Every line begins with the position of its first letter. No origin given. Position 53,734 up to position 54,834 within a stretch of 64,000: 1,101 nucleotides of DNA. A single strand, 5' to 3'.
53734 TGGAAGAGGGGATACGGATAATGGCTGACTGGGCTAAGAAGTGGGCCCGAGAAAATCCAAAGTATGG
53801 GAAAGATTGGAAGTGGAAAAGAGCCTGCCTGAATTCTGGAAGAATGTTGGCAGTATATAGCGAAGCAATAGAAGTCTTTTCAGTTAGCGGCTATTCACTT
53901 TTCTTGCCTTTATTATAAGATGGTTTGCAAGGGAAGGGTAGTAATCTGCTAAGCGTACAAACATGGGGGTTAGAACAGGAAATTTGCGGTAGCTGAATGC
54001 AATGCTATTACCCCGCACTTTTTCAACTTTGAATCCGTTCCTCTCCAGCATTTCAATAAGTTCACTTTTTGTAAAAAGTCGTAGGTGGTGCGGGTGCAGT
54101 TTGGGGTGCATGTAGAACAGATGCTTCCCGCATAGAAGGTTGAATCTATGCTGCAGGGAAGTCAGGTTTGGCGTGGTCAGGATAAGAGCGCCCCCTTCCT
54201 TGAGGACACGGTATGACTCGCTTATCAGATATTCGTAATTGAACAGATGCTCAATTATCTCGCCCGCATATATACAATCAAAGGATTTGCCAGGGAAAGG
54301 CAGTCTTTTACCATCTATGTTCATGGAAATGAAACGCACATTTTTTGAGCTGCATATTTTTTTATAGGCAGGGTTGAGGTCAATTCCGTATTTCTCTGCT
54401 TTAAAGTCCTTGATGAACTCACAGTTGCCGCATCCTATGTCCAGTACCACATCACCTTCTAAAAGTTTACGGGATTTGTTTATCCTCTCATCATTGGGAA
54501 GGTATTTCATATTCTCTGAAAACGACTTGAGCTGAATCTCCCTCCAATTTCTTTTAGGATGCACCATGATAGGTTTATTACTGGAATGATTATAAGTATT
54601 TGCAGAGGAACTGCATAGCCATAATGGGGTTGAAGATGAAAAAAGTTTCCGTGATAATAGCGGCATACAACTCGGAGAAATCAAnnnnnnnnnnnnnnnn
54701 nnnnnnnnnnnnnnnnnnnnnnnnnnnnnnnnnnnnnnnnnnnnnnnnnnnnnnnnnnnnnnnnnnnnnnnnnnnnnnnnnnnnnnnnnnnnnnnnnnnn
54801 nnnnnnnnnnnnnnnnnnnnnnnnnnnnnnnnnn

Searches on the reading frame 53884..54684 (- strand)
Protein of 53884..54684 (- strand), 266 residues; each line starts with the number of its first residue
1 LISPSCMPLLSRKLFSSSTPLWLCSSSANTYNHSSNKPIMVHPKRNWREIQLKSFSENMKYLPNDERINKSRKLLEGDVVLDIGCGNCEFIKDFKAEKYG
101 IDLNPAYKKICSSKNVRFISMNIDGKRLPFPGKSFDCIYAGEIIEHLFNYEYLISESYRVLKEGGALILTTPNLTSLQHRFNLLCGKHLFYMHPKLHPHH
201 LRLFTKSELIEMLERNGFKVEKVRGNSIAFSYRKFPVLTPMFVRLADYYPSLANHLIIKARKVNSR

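Call 4: search_protein_families(library=pfam, proteins=[window:53884-54684:-], max_evalue=0.01)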
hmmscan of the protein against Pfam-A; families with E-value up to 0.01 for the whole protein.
window:53884-54684:- (266 aa): 11 families
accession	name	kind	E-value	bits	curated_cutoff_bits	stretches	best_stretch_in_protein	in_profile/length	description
PF08241.18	Methyltransf_11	-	9.1e-16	58.7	21.2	1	81-169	1-95/95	Methyltransferase domain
PF13489.12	Methyltransf_23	-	9.2e-16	58.4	27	1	69-222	15-163/164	Methyltransferase domain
PF13649.12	Methyltransf_25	-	1.2e-11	45.5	27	1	80-165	1-97/97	Methyltransferase domain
PF13847.12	Methyltransf_31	-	3.1e-09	37.1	27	1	76-216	3-144/145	Methyltransferase domain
PF07021.18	MetW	-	7.7e-08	32.6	21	1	75-189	12-127/193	Methionine biosynthesis protein MetW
PF08242.18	Methyltransf_12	-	1.4e-06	29.4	30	1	81-167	1-98/98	Methyltransferase domain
PF01209.24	Ubie_methyltran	-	1.8e-05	24.7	20.1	1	68-169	39-151/233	ubiE/COQ5 methyltransferase family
PF02353.26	CMAS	-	2.6e-05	24.1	27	1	72-224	58-216/273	Mycolic acid cyclopropane synthetase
PF05148.21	Methyltransf_8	-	0.00034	21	27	1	63-169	59-156/219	Hypothetical methyltransferase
PF03141.22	Methyltransf_29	-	0.00087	18.4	23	1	78-175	119-223/506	Putative S-adenosyl-L-methionine-dependent methyltransferase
PF03291.22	mRNA_G-N7_MeTrfase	-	0.0047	16.5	26.6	0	32-88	16-73/315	mRNA (guanine-N(7))-methyltransferase domain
